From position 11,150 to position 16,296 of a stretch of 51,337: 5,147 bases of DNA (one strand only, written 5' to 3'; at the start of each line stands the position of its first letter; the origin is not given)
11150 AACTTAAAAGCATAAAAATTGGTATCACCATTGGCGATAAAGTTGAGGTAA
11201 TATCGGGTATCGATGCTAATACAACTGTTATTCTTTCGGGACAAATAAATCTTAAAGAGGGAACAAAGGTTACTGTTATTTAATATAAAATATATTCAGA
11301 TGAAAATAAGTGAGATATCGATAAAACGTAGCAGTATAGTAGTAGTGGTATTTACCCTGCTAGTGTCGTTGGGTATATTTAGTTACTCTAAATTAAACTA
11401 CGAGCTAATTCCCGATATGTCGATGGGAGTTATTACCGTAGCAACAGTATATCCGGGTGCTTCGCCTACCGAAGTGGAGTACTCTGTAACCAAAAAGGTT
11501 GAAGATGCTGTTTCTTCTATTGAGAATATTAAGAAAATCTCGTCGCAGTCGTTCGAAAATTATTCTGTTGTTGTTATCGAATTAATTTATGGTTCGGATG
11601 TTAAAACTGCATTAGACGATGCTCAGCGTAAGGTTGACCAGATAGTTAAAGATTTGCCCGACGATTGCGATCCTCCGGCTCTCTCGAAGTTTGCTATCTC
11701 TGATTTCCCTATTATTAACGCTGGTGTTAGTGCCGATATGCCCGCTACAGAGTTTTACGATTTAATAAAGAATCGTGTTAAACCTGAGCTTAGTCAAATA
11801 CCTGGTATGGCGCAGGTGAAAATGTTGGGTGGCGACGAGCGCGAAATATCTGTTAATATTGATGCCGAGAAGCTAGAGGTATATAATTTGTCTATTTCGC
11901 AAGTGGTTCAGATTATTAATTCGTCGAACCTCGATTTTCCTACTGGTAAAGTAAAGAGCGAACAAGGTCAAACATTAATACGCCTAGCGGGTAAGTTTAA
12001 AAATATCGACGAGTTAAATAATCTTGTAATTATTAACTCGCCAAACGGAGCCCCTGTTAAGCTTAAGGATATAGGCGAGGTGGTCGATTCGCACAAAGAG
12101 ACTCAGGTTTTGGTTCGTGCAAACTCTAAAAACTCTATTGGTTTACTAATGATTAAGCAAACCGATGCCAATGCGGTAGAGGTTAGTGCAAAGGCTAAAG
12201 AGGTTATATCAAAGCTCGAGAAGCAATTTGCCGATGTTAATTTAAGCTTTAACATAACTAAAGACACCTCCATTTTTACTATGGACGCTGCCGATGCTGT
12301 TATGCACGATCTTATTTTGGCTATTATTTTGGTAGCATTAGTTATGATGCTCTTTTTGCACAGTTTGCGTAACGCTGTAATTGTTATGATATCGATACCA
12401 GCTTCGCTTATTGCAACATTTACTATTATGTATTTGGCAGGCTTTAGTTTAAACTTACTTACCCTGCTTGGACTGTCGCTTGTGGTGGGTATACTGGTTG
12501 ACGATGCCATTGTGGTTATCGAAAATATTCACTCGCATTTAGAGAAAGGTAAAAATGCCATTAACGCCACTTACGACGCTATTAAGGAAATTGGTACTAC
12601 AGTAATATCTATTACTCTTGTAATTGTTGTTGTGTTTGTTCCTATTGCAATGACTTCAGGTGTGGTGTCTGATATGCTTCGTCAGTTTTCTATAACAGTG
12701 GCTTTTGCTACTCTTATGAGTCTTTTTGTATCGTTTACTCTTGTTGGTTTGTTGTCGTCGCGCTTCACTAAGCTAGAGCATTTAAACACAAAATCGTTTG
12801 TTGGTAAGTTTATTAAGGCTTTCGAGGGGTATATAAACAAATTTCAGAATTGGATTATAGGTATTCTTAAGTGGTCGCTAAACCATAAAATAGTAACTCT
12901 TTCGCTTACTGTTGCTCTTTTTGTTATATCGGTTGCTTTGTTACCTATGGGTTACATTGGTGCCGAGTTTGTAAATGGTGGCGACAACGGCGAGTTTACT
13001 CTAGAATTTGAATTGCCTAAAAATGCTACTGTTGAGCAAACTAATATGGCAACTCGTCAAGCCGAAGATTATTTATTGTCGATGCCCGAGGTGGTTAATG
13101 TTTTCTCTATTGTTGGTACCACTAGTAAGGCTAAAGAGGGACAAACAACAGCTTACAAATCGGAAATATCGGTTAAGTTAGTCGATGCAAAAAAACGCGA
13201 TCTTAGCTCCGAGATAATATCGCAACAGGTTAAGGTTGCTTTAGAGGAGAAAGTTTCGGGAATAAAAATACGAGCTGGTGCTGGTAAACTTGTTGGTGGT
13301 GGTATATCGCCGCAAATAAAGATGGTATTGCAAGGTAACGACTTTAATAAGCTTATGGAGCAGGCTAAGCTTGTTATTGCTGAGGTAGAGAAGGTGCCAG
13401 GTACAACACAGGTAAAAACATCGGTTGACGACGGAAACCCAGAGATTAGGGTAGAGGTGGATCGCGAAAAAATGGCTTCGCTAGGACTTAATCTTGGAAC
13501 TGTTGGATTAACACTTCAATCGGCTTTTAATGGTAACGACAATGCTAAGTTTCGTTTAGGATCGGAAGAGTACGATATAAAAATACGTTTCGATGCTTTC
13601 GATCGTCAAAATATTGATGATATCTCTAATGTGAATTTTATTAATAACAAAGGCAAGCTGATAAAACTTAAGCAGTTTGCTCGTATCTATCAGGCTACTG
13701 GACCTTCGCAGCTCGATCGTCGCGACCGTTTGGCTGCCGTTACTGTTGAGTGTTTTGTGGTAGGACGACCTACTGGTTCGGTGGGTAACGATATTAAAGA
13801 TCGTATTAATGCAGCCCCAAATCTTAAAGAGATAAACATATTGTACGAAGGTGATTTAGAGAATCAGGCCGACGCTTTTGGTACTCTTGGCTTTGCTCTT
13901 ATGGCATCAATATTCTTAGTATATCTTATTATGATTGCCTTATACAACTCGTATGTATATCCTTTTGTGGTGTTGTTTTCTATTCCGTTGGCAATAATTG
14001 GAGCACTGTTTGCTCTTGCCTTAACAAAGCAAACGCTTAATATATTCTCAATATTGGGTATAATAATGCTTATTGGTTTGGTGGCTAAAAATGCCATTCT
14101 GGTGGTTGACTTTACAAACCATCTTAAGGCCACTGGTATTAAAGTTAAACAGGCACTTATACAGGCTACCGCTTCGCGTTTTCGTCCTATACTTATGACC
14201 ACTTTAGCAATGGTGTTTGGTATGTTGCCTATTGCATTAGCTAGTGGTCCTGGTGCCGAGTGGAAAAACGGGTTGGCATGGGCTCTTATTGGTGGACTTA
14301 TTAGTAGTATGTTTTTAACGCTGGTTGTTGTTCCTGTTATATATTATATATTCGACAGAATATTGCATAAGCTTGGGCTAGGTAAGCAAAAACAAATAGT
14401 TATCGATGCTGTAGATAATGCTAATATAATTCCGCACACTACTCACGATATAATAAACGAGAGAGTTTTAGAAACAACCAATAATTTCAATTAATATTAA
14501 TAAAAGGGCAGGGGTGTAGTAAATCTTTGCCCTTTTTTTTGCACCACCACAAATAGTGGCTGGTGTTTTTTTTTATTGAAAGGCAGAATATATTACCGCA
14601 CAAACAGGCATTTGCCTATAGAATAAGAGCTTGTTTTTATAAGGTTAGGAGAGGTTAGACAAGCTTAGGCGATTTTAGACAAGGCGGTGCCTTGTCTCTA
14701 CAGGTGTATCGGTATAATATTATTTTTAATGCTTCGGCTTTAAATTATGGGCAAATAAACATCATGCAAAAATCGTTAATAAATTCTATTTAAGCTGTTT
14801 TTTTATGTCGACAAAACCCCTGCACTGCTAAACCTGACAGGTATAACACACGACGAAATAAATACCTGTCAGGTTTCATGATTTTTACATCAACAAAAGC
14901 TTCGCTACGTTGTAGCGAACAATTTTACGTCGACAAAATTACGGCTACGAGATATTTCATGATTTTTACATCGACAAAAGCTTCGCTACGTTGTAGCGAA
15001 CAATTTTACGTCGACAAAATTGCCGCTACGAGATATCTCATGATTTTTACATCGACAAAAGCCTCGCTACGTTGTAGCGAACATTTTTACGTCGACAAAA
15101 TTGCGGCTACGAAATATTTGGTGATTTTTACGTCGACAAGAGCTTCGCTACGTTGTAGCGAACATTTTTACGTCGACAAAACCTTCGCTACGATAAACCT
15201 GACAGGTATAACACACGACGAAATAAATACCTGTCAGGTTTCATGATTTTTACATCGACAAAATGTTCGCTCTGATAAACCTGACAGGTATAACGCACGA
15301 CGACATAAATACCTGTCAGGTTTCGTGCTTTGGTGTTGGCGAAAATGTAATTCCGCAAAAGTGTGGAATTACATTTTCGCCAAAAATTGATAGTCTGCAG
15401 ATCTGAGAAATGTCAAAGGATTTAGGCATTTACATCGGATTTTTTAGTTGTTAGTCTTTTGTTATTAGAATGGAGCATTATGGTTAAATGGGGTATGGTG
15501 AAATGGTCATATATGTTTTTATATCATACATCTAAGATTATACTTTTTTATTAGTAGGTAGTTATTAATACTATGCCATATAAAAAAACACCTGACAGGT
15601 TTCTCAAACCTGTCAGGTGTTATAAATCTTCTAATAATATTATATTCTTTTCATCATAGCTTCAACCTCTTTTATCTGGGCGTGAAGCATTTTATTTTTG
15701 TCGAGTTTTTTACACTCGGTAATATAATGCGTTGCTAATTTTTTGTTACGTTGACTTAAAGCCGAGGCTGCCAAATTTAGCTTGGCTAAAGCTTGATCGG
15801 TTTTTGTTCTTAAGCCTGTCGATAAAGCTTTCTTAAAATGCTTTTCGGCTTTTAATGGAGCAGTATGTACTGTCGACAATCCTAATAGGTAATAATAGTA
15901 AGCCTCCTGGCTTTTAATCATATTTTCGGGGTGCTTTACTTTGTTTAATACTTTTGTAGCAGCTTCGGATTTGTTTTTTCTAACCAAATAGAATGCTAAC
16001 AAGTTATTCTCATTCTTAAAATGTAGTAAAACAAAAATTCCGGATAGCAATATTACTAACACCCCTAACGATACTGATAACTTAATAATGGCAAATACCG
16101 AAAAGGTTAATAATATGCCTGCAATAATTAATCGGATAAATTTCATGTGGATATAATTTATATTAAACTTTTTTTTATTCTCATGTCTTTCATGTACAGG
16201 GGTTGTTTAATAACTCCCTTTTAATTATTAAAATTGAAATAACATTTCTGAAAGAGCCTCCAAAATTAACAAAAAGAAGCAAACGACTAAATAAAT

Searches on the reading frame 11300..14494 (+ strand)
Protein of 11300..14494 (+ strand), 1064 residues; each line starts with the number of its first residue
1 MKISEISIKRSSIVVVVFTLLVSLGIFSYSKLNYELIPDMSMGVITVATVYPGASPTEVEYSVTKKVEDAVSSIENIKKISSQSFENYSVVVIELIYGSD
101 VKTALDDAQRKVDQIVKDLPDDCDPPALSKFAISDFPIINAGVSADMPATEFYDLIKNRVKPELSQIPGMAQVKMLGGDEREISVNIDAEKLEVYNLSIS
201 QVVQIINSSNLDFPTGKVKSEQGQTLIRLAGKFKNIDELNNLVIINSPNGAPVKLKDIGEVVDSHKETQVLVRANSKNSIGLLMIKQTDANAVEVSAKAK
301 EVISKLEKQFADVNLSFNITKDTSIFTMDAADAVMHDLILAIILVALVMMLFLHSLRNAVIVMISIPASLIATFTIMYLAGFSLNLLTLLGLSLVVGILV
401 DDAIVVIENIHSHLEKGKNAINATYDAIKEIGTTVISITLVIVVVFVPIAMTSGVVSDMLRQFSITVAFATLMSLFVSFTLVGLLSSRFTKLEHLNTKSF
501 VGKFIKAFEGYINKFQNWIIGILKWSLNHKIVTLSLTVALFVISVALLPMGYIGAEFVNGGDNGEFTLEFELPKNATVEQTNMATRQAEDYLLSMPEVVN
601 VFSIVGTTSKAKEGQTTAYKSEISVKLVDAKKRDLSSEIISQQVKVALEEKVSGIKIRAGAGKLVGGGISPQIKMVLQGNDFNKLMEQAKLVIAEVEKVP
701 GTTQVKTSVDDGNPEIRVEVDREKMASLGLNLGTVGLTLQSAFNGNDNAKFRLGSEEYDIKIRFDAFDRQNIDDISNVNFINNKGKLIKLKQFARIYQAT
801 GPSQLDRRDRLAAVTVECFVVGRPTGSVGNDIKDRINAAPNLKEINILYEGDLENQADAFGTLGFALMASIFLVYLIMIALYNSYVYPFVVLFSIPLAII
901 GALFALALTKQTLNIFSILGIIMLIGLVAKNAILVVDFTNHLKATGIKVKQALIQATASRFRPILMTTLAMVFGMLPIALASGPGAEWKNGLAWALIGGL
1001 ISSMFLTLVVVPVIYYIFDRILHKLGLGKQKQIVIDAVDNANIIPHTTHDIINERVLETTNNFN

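Call 6: search_protein_families(library=pfam, proteins=[window:11300-14494:+], max_evalue=0.001)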
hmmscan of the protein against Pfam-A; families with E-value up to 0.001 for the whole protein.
window:11300-14494:+ (1064 aa): 3 families
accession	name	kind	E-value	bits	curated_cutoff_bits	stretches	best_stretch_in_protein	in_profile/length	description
PF00873.25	ACR_tran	-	2.7e-248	827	28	1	3-1018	1-1020/1021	AcrB/AcrD/AcrF family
PF03176.21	MMPL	-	7.2e-13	48.6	20.5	1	257-483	63-296/333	MMPL family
PF02355.23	SecD_SecF_C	-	0.00032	20.6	20.5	1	334-485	33-186/189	Protein export membrane protein SecD/SecF, C-terminal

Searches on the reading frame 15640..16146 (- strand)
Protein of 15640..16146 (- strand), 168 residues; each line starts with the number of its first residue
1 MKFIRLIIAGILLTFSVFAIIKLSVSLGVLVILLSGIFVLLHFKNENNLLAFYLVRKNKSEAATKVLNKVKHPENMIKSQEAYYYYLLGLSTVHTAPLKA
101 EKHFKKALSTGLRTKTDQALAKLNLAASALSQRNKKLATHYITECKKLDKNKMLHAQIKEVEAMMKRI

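Call 66: search_protein_families(library=pfam, proteins=[window:15640-16146:-], max_evalue=0.001)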
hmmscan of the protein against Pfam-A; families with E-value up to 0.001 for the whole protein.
window:15640-16146:- (168 aa): 1 family
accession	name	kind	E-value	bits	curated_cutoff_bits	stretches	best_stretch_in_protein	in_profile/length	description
PF22871.2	AimR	-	0.0005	19.8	26.7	1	50-92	237-278/309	AimR transcriptional regulator-like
